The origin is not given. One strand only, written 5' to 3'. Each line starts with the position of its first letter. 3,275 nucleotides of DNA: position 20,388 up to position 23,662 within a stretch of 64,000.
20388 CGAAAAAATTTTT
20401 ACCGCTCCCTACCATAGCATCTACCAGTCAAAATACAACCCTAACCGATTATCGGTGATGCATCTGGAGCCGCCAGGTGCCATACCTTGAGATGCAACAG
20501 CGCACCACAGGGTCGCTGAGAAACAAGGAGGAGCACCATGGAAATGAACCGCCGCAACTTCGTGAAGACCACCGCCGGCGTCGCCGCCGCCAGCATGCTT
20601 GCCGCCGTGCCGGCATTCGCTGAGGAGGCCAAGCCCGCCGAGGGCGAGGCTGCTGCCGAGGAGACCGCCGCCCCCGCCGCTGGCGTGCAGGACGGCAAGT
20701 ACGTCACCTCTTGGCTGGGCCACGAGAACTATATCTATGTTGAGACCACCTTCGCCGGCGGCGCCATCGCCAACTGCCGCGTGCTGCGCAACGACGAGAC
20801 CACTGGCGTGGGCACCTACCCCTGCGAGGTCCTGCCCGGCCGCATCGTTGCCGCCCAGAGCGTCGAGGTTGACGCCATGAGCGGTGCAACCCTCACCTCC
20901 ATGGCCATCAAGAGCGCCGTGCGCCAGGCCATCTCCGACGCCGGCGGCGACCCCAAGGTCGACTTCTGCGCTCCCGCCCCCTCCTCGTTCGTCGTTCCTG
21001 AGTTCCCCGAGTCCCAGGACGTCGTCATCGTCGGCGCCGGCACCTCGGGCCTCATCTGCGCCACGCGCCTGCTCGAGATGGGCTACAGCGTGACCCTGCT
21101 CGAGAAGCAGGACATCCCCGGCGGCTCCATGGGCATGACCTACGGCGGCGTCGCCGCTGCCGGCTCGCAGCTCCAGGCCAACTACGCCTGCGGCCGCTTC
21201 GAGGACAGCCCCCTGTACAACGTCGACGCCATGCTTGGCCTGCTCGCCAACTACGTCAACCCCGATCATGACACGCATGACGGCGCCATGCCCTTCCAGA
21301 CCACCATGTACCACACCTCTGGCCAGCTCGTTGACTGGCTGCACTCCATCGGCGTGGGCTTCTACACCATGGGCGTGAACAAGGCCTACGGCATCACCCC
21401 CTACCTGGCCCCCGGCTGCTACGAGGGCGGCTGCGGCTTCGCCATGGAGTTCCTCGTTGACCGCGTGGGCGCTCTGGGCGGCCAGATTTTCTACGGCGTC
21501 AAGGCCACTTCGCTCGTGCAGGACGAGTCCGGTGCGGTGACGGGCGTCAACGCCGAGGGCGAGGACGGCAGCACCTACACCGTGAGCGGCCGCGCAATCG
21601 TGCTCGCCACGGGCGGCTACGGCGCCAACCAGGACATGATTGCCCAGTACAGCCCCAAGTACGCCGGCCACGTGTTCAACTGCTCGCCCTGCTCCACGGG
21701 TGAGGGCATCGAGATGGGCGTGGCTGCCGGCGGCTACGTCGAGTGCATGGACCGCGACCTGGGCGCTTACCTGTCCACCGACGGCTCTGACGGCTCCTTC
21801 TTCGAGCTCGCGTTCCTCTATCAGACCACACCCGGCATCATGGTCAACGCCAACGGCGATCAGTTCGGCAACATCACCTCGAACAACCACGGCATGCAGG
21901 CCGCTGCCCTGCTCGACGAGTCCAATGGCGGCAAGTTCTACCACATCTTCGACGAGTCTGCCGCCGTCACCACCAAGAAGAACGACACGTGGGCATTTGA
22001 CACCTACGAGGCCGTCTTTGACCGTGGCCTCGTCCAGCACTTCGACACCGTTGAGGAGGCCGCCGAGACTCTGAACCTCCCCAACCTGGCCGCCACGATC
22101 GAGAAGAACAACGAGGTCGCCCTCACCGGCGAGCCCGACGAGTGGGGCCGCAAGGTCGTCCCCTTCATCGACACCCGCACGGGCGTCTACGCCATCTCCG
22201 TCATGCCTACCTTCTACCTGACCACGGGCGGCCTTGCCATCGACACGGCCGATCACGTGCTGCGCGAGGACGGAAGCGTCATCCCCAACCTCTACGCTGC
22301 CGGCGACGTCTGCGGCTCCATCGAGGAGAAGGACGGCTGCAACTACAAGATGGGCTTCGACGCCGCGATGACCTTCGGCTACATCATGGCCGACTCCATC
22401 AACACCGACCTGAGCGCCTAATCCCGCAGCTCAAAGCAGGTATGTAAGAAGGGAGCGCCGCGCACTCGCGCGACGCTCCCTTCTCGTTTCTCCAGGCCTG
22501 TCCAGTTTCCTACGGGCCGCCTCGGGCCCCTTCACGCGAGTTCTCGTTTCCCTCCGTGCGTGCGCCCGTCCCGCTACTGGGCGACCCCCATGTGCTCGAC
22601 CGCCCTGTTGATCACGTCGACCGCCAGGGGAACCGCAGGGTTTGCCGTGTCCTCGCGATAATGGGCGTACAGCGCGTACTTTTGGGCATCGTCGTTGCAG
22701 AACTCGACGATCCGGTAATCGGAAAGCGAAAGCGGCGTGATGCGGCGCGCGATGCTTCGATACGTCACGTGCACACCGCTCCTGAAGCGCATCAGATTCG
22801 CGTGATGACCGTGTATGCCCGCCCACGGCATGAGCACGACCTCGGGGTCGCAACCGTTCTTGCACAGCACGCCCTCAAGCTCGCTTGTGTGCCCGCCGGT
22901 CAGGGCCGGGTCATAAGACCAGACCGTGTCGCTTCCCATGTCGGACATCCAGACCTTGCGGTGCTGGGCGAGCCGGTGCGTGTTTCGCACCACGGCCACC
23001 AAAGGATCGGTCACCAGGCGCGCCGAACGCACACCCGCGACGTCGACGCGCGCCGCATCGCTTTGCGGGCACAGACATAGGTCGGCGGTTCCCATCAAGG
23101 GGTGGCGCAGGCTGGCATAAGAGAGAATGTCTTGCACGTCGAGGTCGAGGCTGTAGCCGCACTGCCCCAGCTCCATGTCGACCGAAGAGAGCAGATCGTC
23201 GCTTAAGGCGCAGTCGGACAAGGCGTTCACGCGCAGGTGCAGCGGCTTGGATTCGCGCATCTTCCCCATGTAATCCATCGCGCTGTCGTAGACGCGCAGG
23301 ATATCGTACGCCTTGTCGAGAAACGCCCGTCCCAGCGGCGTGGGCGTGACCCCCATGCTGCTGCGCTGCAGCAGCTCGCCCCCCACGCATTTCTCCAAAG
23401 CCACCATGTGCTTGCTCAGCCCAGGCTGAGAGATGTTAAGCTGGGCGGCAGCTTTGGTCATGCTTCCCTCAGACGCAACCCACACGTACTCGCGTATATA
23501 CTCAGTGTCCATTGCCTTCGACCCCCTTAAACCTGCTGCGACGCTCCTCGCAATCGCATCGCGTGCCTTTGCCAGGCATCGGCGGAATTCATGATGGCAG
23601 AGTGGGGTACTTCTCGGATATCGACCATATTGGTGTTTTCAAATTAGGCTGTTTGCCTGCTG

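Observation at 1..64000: Archipelago of membrane-LuxR sensor / Tat-exported flavoenzyme modules: 8 regulators and 10 reductases in one window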

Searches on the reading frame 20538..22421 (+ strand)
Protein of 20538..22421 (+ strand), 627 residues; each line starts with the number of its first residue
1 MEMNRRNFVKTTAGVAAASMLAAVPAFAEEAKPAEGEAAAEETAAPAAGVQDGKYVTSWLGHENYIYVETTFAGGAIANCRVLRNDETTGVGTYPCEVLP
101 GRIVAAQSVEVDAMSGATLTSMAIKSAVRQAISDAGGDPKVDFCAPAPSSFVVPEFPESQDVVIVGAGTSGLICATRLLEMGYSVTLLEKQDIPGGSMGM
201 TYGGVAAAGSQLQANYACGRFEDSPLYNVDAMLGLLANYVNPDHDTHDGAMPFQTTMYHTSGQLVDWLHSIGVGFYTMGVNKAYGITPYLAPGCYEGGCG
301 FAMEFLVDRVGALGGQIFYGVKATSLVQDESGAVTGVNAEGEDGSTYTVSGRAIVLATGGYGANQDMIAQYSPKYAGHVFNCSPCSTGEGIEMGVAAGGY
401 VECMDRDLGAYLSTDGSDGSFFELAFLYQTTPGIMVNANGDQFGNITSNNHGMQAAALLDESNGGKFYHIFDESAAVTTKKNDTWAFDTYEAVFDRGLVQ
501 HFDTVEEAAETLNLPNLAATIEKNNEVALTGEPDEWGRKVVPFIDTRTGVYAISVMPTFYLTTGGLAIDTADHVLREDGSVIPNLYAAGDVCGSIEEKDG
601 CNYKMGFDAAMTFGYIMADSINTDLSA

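Call 4: search_protein_families(library=pfam, proteins=[window:20538-22421:+], max_evalue=0.01)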
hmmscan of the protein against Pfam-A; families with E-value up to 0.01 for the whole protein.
window:20538-22421:+ (627 aa): 16 families
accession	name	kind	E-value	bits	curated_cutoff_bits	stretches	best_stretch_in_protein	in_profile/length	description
PF00890.30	FAD_binding_2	-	1.6e-34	120.2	20.4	1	161-594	1-401/414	FAD binding domain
PF01266.30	DAO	-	1.1e-14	55.2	27.9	1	161-364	1-208/353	FAD dependent oxidoreductase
PF04205.19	FMN_bind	-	2.2e-12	47.9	22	1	61-132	1-76/77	FMN-binding domain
PF07992.20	Pyr_redox_2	-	3.4e-09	37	26.1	1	161-361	2-110/291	Pyridine nucleotide-disulphide oxidoreductase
PF13450.12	NAD_binding_8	-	4.7e-09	36.8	21.9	1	164-198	1-35/68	NAD(P)-binding Rossmann-like domain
PF03486.20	HI0933_like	-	2.3e-08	34.2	50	1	161-204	2-45/244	HI0933-like protein Rossmann domain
PF12831.13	FAD_oxidored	-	3e-08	33.8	27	1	161-207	1-45/416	FAD dependent oxidoreductase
PF01494.25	FAD_binding_3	-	3.2e-06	27.1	22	1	161-191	3-33/349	FAD binding domain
PF01593.30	Amino_oxidase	-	3.2e-06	27.1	19.8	1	170-197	2-29/443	Flavin containing amine oxidoreductase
PF01946.23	Thi4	-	7.6e-06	25.8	26.2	1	160-204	18-61/235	Thi4 family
PF00070.33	Pyr_redox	-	6.4e-05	23.8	22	1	162-195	2-35/82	Pyridine nucleotide-disulphide oxidoreductase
PF10518.14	TAT_signal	-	6.7e-05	23.1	22.7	1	2-22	1-21/21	TAT (twin-arginine translocation) pathway signal sequence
PF01134.28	GIDA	-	0.00097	18.7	22.1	0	161-190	1-30/391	Glucose inhibited division protein A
PF13738.12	Pyr_redox_3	-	0.0095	15.6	30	0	163-192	1-31/305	Pyridine nucleotide-disulphide oxidoreductase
PF05834.18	Lycopene_cycl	-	0.0095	15.5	23.4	0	161-191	1-33/380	Lycopene cyclase protein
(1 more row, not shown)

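Call 21: search_protein_families(library=ncbifam, proteins=[window:20538-22421:+], max_evalue=0.01)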
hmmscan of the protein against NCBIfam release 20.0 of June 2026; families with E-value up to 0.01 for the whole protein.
window:20538-22421:+ (627 aa): 97 families (the best 25 are shown)
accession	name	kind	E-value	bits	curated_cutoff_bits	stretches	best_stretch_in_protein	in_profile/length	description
TIGR01813.1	flavo_cyto_c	subfamily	3.8e-48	164.3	285.45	1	161-595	1-421/444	flavocytochrome c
NF005064.0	PRK06481.1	equivalog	1.9e-43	148.9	542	1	155-596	57-475/506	flavocytochrome c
NF053717.1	VnlPnlRedVprA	equivalog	4.5e-37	128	600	1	159-592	6-446/481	vinyl phenol reductase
NF005510.0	PRK07121.1-3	subfamily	1.1e-34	120.1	481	2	297-606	177-469/492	FAD-binding protein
NF009478.0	PRK12844.1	equivalog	2.4e-34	118.6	789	3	325-538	235-449/559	3-ketosteroid-delta-1-dehydrogenase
NF005508.0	PRK07121.1-1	equivalog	3.6e-32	111.5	537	2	296-606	172-473/497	FAD-binding protein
NF005882.1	PRK07843.1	equivalog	2.2e-30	105.6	788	2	317-619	219-545/547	3-oxosteroid 1-dehydrogenase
NF005511.0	PRK07121.1-4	equivalog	2.9e-30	105.2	466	2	344-590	260-509/553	FAD-binding protein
NF005512.0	PRK07121.1-5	subfamily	8.7e-27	93.8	812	2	299-593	180-459/489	FAD-binding protein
NF009473.0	PRK12835.1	subfamily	3.1e-26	92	837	1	322-622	235-567/585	FAD-binding protein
NF006130.0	PRK08274.1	equivalog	7.7e-24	84.3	369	1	159-616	5-453/467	FAD-dependent tricarballylate dehydrogenase TcuA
NF004789.0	PRK06134.1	subfamily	2.2e-23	82.6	747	2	312-621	229-567/581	FAD-dependent oxidoreductase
NF009477.0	PRK12843.1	equivalog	2e-22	79.4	758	1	309-539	230-470/578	FAD-dependent oxidoreductase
NF005509.0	PRK07121.1-2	subfamily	1.6e-21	76.6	630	2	298-595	201-495/527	FAD-binding protein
NF009474.0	PRK12837.1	equivalog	1.5e-20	73.5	675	1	318-594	192-481/513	FAD-binding protein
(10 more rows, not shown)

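Call 26: search_solved_structures(query=window:20538-22421:+, max_evalue=1e-8)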
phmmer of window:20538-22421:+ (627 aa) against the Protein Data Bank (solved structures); distinct sequences matched with E-value up to 1e-8: 25.
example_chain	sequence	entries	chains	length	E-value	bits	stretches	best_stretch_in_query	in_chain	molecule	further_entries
1d4c_A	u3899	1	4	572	1.6e-39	139.1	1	148-599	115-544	FLAVOCYTOCHROME C FUMARATE REDUCTASE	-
1d4d_A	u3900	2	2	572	6.9e-39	137.1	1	148-599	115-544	FLAVOCYTOCHROME C FUMARATE REDUCTASE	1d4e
1q9i_A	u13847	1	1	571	1e-31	113.4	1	158-615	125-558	flavocytochrome c3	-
1kss_A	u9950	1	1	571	1.1e-31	113.2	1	158-615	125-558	flavocytochrome c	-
1ksu_A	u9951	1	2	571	1.2e-31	113.1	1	158-615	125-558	flavocytochrome c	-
1qjd_A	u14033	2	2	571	1.9e-31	112.5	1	158-615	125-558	FLAVOCYTOCHROME C3 | Fumarate reductase flavoprotein subunit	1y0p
1p2e_A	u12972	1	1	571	1.9e-31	112.5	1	158-615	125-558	flavocytochrome c3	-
1p2h_A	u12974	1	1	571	1.9e-31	112.5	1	158-615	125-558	flavocytochrome c3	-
2b7s_A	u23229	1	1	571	2e-31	112.4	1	158-615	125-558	Fumarate reductase flavoprotein subunit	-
1jry_A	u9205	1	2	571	2.1e-31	112.3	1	158-615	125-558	FLAVOCYTOCHROME C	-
1e39_A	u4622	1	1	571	2.2e-31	112.3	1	158-615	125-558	FUMARATE REDUCTASE FLAVOPROTEIN SUBUNIT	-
1m64_A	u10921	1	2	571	2.2e-31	112.2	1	158-615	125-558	flavocytochrome c3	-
2b7r_A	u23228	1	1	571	2.5e-31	112.1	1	158-615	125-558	Fumarate reductase flavoprotein subunit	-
1jrz_A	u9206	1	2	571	3.4e-31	111.6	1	158-615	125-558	FLAVOCYTOCHROME C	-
1jrx_A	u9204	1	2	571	4.5e-31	111.3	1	158-615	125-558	FLAVOCYTOCHROME C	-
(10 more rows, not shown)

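Call 57: search_solved_structures(query=window:20538-22421:+, max_evalue=1e-30, show_alignments=1)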
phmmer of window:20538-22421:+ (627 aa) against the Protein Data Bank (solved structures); distinct sequences matched with E-value up to 1e-30: 16.
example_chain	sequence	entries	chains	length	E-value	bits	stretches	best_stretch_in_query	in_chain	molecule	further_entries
1d4c_A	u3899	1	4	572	1.6e-39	139.1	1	148-599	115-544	FLAVOCYTOCHROME C FUMARATE REDUCTASE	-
1d4d_A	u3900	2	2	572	6.9e-39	137.1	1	148-599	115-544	FLAVOCYTOCHROME C FUMARATE REDUCTASE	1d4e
1q9i_A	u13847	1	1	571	1e-31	113.4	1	158-615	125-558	flavocytochrome c3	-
1kss_A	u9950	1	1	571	1.1e-31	113.2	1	158-615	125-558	flavocytochrome c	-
1ksu_A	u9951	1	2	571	1.2e-31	113.1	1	158-615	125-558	flavocytochrome c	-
1qjd_A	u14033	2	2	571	1.9e-31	112.5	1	158-615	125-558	FLAVOCYTOCHROME C3 | Fumarate reductase flavoprotein subunit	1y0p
1p2e_A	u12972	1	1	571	1.9e-31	112.5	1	158-615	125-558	flavocytochrome c3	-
1p2h_A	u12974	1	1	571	1.9e-31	112.5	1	158-615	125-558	flavocytochrome c3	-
2b7s_A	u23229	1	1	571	2e-31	112.4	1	158-615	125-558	Fumarate reductase flavoprotein subunit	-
1jry_A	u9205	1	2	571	2.1e-31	112.3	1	158-615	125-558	FLAVOCYTOCHROME C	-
1e39_A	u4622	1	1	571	2.2e-31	112.3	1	158-615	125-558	FUMARATE REDUCTASE FLAVOPROTEIN SUBUNIT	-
1m64_A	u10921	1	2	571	2.2e-31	112.2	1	158-615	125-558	flavocytochrome c3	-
2b7r_A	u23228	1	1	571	2.5e-31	112.1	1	158-615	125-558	Fumarate reductase flavoprotein subunit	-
1jrz_A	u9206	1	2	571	3.4e-31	111.6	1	158-615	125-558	FLAVOCYTOCHROME C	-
1jrx_A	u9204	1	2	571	4.5e-31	111.3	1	158-615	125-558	FLAVOCYTOCHROME C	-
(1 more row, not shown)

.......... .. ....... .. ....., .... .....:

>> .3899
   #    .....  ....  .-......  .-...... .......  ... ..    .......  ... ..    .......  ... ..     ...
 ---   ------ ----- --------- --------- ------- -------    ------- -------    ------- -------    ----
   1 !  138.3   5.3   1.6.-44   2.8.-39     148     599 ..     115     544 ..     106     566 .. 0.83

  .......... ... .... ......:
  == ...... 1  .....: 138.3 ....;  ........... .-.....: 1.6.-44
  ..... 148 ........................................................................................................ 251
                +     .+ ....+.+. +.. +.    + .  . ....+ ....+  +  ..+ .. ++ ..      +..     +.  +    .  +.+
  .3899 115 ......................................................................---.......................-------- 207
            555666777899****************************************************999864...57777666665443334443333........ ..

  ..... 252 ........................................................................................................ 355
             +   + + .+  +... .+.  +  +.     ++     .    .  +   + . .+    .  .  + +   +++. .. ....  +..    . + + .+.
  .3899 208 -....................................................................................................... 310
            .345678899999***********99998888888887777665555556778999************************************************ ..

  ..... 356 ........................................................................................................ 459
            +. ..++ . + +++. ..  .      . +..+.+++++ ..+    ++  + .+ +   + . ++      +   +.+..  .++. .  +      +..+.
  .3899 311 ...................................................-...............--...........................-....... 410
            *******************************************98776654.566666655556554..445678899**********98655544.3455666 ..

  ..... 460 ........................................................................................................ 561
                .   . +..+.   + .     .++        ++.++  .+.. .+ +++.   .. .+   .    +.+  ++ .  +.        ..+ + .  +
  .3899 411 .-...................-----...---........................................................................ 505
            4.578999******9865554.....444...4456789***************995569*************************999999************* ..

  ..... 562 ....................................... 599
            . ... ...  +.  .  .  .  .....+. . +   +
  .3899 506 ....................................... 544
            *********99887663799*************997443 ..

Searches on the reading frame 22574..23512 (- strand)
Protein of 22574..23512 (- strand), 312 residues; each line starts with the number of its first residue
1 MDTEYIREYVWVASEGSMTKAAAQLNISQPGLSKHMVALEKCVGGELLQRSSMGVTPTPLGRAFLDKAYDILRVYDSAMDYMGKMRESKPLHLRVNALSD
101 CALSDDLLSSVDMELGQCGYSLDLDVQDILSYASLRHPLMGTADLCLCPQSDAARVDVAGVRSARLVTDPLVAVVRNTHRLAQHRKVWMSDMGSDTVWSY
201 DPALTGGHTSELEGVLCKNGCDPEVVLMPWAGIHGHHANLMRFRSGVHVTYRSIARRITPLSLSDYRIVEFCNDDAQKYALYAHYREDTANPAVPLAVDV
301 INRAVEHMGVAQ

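Call 7: search_protein_families(library=pfam, proteins=[window:22574-23512:-], max_evalue=0.001)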
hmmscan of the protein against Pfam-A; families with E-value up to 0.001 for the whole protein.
window:22574-23512:- (312 aa): 2 families
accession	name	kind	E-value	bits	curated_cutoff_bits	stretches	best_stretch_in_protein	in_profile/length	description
PF00126.33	HTH_1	-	9.7e-15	54.7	26.6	1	10-62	8-60/60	Bacterial regulatory helix-turn-helix protein, lysR family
PF03466.25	LysR_substrate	-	0.0003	20.7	28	1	139-224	52-131/209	LysR substrate binding domain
